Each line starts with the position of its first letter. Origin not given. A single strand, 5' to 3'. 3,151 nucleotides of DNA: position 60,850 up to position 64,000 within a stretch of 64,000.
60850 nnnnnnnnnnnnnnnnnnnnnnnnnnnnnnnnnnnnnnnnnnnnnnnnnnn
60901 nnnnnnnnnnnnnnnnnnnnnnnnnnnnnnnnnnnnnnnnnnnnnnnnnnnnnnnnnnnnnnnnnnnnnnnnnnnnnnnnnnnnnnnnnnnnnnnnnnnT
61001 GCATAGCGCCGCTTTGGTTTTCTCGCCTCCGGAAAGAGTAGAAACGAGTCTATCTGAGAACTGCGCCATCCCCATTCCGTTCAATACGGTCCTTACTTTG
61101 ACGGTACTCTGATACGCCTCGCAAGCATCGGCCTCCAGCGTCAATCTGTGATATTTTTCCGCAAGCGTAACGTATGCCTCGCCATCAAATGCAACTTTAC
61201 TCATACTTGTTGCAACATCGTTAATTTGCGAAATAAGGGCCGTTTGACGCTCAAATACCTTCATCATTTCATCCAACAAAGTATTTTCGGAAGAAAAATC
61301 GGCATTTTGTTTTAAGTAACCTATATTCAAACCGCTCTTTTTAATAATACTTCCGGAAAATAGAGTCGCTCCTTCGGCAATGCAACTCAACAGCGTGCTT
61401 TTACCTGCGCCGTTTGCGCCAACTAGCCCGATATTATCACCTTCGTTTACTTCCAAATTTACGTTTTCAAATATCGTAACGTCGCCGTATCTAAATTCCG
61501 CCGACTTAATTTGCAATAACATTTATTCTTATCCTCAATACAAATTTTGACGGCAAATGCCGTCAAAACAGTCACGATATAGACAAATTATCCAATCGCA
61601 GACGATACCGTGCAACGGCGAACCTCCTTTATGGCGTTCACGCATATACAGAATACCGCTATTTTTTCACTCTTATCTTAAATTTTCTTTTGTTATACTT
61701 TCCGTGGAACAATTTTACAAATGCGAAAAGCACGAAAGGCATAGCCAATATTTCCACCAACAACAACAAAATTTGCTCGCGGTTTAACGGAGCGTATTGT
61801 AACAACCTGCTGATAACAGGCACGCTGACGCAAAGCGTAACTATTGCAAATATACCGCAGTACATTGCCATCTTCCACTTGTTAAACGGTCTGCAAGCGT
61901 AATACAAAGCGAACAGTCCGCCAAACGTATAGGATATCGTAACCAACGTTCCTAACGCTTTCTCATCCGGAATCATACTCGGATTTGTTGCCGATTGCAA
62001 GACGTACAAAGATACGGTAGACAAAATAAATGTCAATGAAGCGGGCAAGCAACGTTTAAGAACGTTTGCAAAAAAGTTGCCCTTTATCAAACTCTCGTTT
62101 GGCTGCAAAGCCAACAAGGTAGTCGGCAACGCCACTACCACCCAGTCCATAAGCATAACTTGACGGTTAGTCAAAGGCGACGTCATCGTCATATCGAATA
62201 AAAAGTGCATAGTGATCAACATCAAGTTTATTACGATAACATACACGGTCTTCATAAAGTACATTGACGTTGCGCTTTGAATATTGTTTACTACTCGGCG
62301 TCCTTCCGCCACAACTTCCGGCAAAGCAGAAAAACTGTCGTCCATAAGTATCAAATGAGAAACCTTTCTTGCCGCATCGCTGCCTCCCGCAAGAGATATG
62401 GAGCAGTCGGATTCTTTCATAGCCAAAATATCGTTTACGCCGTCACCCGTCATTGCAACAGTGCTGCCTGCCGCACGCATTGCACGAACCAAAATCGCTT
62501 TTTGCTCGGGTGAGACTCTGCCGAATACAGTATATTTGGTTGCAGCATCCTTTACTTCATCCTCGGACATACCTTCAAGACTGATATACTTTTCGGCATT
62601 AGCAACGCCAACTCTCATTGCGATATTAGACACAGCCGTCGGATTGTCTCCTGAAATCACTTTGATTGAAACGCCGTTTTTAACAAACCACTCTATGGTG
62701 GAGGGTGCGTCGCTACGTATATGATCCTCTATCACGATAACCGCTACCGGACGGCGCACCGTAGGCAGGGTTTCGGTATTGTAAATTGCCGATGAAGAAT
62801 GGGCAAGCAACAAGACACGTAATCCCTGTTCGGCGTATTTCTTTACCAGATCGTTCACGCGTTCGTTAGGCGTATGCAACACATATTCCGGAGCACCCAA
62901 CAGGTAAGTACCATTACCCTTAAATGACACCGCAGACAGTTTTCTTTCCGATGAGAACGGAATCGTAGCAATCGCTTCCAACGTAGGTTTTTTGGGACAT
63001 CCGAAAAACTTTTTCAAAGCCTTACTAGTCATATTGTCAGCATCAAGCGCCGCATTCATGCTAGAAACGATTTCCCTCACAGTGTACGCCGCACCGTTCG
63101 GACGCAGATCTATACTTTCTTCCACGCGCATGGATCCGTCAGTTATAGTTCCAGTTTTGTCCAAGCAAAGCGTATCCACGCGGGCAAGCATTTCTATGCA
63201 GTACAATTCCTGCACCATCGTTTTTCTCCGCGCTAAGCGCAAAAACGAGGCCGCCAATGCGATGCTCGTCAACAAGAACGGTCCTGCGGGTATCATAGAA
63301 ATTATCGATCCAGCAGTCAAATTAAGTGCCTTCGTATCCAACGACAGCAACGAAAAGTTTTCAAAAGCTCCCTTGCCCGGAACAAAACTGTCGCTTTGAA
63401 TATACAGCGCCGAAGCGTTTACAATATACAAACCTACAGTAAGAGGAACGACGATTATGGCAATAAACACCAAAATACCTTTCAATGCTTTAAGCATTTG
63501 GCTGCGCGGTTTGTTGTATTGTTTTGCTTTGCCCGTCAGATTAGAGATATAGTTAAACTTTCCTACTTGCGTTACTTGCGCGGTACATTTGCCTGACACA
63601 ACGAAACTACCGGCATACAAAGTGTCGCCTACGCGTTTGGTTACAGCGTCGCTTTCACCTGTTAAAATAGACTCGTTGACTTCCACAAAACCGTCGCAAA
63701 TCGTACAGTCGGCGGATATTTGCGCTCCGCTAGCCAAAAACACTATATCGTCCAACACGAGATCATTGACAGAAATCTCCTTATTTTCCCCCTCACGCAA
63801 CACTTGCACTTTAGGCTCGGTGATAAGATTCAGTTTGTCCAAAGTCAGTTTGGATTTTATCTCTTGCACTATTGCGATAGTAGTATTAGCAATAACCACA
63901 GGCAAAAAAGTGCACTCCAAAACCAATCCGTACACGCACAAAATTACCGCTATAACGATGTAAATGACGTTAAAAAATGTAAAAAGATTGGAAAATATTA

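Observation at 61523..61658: Orphan Shine-Dalgarno plus 26-codon Cys-rich uORF that crosses a terminator-like hairpin and stops inside the ABC-F gene's RBS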

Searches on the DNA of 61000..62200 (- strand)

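Call 5: search_rna_families(source=window, start=61000, end=62200, threshold=evalue, max_evalue=10)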
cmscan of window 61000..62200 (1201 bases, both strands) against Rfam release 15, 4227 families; matches with E-value up to 10: 1.
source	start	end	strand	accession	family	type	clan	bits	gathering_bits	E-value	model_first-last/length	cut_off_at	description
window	62053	62131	-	RF02050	STnc470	Gene; sRNA;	-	11.3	80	4.5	57-146/226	no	Salmonella enterica sRNA STnc470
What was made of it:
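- Tried and rejected: Rfam, E up to 10, 61000-62200: nothing in the gap (call 5).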

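Call 39: build_rna_model(alignment_id=A3, structure=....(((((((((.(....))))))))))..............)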
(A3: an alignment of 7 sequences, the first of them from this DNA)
Model R1 built from alignment A3 (7 sequences, 43 columns); structure: as given.
model positions 41; base pairs 10; branch points 0; effective number of sequences 7; information 1.116 bits per position. Calibrated on 0.2 Mb of random sequence (short: E-values are rough).
structure used (alignment columns):
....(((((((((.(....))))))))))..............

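Call 40: search_with_rna_model(model_id=R1, source=window, filters=off, max_evalue=10)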
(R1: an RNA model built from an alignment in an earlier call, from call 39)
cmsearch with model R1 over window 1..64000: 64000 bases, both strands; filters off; matches with E-value up to 10: 28.
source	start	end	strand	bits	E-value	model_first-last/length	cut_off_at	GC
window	61532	61572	-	59.8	1.5e-12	1-41/41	no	0.39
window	61545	61568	+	30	5.7e-05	5-28/41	no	0.42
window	56913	56948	+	16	0.19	1-41/41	no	0.28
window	28349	28377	-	14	0.64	1-41/41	no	0.28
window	51747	51784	-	13.5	0.85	1-41/41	no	0.37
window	24107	24147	-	13.5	0.87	1-41/41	no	0.41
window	7471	7502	+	13.3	0.95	1-41/41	no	0.22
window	33780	33798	+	12.3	1.7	1-41/41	no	0.21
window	47770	47797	+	11.5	2.7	1-41/41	no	0.18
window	36587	36627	-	11.3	3.1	1-41/41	no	0.37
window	40936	40963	+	11.3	3.2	1-41/41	no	0.32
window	20625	20654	-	10.7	4.4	1-41/41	no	0.43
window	13980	14004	-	10.3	5.5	1-41/41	no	0.2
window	3926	3956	-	10.2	5.8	1-41/41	no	0.32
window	54095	54125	-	10.2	6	1-41/41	no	0.19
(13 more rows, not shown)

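Call 41: search_with_rna_model(model_id=R1, sources=[L001, L002, L003, L004, L005, L009, L010, L011, L012, L019, L020, L023, L024, L025], max_evalue=10)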
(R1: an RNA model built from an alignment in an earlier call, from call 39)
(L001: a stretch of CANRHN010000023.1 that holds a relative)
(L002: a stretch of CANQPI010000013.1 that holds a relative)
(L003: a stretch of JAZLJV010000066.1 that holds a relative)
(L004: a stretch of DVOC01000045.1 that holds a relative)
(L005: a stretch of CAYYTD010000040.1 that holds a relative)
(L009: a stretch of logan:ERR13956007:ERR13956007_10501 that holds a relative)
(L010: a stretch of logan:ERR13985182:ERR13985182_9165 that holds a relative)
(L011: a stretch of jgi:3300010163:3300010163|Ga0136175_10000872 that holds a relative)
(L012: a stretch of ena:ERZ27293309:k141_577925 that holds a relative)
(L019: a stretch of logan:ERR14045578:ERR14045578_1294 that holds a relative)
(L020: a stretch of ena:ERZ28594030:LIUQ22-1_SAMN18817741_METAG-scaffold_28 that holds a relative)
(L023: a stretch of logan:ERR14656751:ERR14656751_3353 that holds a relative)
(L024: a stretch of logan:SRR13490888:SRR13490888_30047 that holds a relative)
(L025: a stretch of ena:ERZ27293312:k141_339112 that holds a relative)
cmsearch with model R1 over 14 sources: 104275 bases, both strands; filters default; matches with E-value up to 10: 25.
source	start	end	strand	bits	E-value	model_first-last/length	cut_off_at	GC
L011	3995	4035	+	58.8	4.4e-12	1-41/41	no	0.34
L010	4010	4050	+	58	6.8e-12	1-41/41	no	0.41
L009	3955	3995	+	54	7.2e-11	1-41/41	no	0.44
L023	1457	1497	+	51.7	2.7e-10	1-41/41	no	0.41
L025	1455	1495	+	51.2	3.6e-10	1-41/41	no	0.39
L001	2956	2997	+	46.9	4.7e-09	1-41/41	no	0.31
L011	3986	4026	-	34.3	7.3e-06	1-41/41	no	0.37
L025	1455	1486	-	33.6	1.1e-05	1-41/41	no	0.44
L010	4001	4041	-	27.3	0.00044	1-41/41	no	0.39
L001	2947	2988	-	24.6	0.0021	1-41/41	no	0.31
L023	1462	1483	-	23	0.0054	6-27/41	no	0.5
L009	3946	3986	-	22.7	0.0063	1-41/41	no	0.39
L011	9744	9785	+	19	0.055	1-41/41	no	0.4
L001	209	276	-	17.1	0.17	1-41/41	no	0.51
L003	1431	1456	+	14.5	0.78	1-41/41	no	0.31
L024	4489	4528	+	14.5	0.79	1-41/41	no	0.4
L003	5080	5119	-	14.3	0.86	1-41/41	no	0.4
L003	1386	1416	-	12.8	2.2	1-41/41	no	0.26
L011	315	355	-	12.7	2.2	1-41/41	no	0.37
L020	1729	1762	+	12.2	3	1-41/41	no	0.38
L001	4133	4160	+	12.1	3.2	1-41/41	no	0.32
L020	1882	1907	+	11.8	3.7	1-41/41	no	0.35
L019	4490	4532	-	11.8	3.8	1-41/41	no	0.42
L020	6261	6290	+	11.7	4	1-41/41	no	0.37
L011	6834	6861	+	11.5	4.4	1-41/41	no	0.43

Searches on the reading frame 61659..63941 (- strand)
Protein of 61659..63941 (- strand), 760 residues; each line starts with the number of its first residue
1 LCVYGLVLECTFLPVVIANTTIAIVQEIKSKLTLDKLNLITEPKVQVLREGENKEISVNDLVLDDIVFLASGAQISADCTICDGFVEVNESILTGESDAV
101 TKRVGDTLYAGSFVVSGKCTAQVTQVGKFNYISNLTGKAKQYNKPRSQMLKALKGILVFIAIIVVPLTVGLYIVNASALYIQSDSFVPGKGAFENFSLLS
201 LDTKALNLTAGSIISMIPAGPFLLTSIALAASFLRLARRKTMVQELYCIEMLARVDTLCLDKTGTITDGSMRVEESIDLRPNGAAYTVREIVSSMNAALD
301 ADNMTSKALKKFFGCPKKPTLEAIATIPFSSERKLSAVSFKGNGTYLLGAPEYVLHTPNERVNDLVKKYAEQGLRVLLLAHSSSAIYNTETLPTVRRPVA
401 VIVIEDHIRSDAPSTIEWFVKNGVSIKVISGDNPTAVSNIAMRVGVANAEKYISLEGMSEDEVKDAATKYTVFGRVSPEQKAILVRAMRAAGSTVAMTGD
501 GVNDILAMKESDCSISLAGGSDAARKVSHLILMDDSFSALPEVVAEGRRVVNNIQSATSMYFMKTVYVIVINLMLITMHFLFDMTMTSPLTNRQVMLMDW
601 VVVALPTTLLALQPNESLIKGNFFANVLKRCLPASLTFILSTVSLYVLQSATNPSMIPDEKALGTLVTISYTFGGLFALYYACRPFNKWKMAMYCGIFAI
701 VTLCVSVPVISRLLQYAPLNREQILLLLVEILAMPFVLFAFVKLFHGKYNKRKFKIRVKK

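Call 6: search_protein_families(library=ncbifam, proteins=[window:61659-63941:-])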
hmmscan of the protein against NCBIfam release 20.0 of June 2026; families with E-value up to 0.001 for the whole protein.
window:61659-63941:- (760 aa): 20 families
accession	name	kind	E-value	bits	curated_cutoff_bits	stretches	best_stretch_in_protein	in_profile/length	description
TIGR01647.1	ATPase-IIIA_H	equivalog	9.3e-71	239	615.5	1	15-586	64-627/755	plasma-membrane proton-efflux P-type ATPase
TIGR01494.1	ATPase_P-type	subfamily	4.2e-68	229.9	62.3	4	463-587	356-475/478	HAD-IC family P-type ATPase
TIGR01525.1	ATPase-IB_hvy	subfamily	8.5e-63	213.1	346.25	1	5-577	16-536/560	heavy metal translocating P-type ATPase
TIGR01522.1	ATPase-IIA2_Ca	equivalog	2.1e-56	191.2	798.3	1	17-653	91-752/854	calcium-transporting P-type ATPase, PMR1-type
TIGR01517.1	ATPase-IIB_Ca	equivalog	3.4e-55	187.7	507.05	1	15-619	127-749/882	calcium-translocating P-type ATPase, PMCA-type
TIGR01116.1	ATPase-IIA1_Ca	equivalog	3.7e-49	167.5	703.4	2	300-739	354-790/799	calcium-translocating P-type ATPase, SERCA-type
TIGR01524.1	ATPase-IIIB_Mg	equivalog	1.7e-46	158.5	610.75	2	358-606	463-714/867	magnesium-translocating P-type ATPase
TIGR01511.1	ATPase-IB1_Cu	subfamily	1.4e-43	149.6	397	4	29-172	66-208/542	copper-translocating P-type ATPase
NF011702.0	PRK15122.1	subfamily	2.2e-41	141.8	975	3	360-560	502-709/907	magnesium-translocating P-type ATPase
TIGR01512.1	ATPase-IB2_Cd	subfamily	3.7e-41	141.3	313.5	3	25-173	37-181/494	cadmium family heavy metal-translocating P-type ATPase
TIGR01523.1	ATPase-IID_K-Na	equivalog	8.6e-41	139.5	645.05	3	360-608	539-807/997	potassium/sodium efflux P-type ATPase, fungal-type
TIGR01657.1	P-ATPase-V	hypoth_equivalog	8.9e-41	139.4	618.25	4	455-636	765-937/1055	ATP13A2 family polyamine export P-type ATPase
TIGR01106.1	ATPase-IIC_X-K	subfamily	2.3e-35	121.8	946.1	3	438-619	627-805/997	Na,H/K antiporter P-type ATPase subunit alpha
NF007952.0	PRK10671.1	equivalog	5.7e-33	114.1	1316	1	29-614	313-836/838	copper-exporting P-type ATPase CopA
NF008262.1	PRK11033.1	equivalog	5.4e-31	107.8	1005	2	225-577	395-704/731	zinc/cadmium/mercury/lead-transporting ATPase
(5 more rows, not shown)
